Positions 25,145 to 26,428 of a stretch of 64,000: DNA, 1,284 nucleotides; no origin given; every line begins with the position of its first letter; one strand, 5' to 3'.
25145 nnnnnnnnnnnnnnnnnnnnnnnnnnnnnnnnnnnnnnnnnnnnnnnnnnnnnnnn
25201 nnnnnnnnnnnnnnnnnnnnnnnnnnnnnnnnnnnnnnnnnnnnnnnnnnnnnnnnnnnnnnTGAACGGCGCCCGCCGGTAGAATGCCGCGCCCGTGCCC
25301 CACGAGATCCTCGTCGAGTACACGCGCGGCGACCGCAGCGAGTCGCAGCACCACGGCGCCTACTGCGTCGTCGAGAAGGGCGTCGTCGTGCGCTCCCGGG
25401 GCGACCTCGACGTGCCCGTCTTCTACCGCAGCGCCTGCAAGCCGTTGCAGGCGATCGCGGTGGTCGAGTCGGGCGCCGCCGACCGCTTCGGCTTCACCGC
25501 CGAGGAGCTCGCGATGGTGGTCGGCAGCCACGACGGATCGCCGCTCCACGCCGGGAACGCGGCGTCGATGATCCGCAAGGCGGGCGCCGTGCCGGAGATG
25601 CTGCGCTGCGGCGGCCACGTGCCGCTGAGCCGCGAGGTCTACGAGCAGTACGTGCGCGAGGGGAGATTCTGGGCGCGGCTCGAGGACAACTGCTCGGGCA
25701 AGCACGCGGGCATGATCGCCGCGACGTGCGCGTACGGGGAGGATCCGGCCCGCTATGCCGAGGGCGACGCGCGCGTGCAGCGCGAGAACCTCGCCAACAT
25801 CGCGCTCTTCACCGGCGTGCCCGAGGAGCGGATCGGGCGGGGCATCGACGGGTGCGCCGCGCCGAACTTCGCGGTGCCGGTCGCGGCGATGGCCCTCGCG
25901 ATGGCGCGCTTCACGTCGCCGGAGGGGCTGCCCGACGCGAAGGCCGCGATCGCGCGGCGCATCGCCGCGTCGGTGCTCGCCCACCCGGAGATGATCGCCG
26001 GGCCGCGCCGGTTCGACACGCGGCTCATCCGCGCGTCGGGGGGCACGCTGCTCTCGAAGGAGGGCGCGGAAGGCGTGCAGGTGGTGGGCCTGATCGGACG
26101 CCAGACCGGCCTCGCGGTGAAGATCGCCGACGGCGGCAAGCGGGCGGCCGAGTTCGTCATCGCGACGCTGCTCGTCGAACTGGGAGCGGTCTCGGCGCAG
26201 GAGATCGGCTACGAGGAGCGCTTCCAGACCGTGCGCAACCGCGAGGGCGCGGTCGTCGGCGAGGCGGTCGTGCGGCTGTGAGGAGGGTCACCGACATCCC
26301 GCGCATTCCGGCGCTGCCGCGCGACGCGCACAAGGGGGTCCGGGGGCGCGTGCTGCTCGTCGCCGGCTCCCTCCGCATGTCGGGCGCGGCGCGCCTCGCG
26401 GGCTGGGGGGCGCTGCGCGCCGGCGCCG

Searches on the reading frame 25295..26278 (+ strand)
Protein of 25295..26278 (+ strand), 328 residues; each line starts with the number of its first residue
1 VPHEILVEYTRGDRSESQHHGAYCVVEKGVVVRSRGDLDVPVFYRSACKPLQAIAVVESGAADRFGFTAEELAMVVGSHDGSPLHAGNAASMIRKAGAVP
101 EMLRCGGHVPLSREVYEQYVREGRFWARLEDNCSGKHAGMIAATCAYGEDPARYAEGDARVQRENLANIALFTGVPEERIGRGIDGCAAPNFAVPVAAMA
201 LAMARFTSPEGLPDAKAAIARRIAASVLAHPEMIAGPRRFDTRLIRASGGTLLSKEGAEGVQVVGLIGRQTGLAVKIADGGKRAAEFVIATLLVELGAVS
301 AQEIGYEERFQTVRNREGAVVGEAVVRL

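Call 6: search_protein_families(library=pfam, proteins=[window:25295-26278:+], max_evalue=0.1)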
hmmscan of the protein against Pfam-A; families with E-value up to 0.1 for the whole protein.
window:25295-26278:+ (328 aa): 1 family
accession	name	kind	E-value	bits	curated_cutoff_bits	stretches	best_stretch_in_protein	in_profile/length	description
PF06089.17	Asparaginase_II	-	2.3e-96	323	25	1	7-324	1-320/322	L-asparaginase II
